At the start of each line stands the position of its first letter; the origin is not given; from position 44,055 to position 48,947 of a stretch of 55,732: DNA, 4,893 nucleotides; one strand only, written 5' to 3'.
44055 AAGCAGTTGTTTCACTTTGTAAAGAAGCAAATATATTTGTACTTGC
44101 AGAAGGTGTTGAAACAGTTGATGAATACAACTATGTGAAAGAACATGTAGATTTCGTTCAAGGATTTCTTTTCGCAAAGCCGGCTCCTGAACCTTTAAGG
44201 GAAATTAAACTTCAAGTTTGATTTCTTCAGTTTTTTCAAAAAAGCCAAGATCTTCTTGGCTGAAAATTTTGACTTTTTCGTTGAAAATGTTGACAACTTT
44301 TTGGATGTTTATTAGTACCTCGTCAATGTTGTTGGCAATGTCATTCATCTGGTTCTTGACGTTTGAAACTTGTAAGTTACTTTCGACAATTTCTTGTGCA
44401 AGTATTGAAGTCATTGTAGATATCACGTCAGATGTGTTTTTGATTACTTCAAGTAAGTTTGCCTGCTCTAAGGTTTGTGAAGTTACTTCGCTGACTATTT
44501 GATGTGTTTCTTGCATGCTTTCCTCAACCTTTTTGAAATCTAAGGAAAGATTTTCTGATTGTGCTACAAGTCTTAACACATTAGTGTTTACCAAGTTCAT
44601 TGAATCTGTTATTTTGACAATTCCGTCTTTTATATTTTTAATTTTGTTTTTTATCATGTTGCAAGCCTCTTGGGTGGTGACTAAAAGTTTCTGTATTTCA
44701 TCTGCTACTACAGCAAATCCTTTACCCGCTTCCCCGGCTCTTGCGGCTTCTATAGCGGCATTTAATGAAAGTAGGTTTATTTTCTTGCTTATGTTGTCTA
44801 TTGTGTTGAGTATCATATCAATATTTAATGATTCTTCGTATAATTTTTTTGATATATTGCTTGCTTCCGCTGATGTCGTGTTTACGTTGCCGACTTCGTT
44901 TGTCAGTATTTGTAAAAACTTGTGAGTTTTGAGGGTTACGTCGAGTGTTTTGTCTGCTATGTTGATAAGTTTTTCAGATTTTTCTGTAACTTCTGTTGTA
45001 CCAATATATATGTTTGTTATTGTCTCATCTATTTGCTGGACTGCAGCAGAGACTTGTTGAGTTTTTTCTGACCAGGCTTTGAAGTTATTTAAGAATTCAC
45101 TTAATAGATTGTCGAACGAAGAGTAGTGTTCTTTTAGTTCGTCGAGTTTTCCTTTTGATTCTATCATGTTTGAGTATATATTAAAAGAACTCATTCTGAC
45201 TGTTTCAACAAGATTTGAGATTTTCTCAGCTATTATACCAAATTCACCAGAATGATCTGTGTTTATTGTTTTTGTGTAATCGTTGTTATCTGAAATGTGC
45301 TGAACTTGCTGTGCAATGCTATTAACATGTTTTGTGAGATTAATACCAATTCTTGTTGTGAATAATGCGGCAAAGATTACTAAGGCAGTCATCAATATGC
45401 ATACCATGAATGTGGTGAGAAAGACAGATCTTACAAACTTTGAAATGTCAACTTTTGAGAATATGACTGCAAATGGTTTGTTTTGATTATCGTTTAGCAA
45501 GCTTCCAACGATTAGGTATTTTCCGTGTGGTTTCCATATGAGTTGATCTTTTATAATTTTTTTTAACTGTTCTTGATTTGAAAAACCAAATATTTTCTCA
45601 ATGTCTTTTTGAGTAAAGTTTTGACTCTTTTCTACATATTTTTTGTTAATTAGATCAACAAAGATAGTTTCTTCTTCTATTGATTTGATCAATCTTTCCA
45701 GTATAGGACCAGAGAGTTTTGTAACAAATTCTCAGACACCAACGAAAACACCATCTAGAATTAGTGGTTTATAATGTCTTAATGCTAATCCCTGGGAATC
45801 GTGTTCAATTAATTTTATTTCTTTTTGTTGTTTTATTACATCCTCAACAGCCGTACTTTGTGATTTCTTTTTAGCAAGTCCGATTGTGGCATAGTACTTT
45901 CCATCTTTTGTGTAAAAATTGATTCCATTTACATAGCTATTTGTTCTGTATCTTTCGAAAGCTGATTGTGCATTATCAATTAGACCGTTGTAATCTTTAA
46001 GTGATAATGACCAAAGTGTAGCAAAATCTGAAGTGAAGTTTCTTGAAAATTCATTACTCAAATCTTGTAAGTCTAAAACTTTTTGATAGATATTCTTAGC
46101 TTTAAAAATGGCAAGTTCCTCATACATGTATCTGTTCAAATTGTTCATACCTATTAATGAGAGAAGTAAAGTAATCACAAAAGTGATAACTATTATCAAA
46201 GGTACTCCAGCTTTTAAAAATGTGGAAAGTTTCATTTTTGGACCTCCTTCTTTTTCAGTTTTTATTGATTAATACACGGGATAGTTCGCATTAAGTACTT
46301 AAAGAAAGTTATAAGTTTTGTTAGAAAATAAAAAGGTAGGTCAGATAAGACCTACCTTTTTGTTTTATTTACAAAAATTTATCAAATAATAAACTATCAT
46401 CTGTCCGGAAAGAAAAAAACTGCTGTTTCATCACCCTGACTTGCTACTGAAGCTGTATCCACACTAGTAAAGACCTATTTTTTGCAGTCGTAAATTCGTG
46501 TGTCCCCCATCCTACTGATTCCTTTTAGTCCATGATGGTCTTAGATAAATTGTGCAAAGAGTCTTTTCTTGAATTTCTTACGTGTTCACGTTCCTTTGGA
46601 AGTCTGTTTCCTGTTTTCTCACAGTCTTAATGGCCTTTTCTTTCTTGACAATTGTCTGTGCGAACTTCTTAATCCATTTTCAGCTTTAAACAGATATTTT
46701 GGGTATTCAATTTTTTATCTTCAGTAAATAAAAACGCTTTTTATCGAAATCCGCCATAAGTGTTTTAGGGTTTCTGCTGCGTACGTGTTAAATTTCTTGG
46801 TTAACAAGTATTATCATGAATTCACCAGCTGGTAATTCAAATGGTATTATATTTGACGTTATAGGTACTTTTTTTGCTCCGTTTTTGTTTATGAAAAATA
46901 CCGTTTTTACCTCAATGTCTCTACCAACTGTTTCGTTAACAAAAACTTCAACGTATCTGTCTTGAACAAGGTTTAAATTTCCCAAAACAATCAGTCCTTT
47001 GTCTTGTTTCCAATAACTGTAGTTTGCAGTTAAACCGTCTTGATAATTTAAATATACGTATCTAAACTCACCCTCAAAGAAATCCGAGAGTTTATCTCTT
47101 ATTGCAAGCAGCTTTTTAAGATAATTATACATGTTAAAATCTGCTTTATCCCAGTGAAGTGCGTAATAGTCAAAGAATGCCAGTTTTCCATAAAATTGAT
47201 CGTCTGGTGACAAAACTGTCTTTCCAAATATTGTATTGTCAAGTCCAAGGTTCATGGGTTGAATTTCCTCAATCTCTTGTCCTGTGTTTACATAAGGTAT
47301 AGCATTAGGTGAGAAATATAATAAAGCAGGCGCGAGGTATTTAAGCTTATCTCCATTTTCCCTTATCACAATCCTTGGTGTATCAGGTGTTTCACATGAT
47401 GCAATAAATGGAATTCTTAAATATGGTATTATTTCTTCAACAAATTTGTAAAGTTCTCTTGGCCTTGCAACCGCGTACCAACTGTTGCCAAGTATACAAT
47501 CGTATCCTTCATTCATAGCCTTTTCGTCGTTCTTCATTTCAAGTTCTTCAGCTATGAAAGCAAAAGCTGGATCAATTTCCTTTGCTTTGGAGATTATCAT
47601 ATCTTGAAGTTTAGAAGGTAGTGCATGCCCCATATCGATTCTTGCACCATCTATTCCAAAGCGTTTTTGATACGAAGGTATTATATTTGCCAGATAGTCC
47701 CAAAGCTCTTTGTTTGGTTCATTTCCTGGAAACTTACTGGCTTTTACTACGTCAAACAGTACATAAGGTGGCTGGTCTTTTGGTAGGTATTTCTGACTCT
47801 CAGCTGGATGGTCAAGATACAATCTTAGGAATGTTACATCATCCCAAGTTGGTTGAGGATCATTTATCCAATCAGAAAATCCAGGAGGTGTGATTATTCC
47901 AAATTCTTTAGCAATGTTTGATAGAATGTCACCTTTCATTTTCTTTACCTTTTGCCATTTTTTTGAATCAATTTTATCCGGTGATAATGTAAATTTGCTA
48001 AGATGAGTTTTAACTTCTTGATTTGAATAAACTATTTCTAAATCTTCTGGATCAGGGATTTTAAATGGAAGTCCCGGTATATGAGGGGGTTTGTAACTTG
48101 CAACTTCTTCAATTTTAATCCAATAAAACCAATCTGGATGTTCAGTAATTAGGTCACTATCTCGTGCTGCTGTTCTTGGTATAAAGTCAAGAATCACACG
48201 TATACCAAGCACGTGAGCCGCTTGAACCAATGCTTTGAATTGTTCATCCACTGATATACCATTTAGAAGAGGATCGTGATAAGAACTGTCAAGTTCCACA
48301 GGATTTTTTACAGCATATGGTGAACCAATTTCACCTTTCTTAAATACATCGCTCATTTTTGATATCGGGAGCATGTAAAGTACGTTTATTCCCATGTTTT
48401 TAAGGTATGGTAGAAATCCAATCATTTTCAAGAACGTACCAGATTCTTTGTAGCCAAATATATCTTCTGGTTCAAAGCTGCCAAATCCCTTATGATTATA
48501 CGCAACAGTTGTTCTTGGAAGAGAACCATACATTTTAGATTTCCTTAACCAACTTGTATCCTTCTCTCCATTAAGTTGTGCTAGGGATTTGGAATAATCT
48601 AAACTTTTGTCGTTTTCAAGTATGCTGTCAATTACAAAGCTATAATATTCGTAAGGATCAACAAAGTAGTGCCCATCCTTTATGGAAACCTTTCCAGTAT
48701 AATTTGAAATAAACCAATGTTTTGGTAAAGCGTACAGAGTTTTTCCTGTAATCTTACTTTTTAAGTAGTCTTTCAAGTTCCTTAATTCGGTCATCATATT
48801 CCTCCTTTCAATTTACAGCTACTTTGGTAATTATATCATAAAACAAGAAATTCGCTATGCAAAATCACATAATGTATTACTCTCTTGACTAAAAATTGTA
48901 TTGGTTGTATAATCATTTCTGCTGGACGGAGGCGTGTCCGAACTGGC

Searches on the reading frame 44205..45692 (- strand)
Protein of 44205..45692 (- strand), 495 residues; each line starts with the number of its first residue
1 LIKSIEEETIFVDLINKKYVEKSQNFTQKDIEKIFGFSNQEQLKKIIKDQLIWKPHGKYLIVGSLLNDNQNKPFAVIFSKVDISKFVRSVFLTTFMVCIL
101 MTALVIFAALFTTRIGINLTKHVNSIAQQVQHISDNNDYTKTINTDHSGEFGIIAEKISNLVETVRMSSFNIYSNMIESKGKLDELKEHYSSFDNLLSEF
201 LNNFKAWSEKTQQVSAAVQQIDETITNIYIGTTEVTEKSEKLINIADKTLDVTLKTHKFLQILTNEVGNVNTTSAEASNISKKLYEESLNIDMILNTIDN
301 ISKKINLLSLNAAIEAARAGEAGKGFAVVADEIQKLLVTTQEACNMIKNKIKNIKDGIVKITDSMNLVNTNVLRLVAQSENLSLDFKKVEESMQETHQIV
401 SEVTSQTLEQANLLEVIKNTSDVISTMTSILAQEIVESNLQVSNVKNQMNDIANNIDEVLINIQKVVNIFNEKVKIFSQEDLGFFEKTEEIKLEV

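Call 60: search_protein_families(library=pfam, proteins=[window:44205-45692:-], max_evalue=0.00001)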
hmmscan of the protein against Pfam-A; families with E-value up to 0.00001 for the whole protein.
window:44205-45692:- (495 aa): 1 family
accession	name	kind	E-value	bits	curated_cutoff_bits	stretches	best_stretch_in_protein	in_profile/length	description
PF00015.26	MCPsignal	-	3.3e-27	95.9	34.6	1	274-424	18-168/172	Methyl-accepting chemotaxis protein (MCP) signalling domain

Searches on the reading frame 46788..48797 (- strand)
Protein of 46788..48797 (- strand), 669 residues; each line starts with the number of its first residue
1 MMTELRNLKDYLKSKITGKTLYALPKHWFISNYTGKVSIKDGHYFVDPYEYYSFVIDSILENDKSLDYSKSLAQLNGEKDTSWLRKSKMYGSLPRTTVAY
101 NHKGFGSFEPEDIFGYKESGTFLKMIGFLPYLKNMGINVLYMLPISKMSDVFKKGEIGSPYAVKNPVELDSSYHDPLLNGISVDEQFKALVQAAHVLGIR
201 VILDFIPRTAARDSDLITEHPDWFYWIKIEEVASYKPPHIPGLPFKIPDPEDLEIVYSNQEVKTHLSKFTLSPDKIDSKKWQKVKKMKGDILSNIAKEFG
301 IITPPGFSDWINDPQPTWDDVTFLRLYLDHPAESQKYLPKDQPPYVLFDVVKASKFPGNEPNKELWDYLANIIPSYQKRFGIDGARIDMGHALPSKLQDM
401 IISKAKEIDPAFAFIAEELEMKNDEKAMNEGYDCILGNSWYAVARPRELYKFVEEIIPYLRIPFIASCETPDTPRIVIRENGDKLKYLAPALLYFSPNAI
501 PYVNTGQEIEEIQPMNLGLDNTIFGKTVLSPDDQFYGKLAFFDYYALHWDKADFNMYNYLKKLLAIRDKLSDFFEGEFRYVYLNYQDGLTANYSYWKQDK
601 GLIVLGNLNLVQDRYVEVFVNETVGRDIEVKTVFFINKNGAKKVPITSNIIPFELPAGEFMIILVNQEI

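Call 60: search_protein_families(library=pfam, proteins=[window:46788-48797:-], max_evalue=0.00001)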
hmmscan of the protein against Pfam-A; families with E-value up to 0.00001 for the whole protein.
window:46788-48797:- (669 aa): 2 families
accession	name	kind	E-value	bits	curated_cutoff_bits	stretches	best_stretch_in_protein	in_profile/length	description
PF00128.31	Alpha-amylase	-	8.6e-09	35.6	22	1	120-216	16-98/446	Alpha amylase, catalytic domain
PF14701.12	hDGE_amylase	-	4.1e-07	29.9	27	0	132-225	31-118/439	Glycogen debranching enzyme, glucanotransferase domain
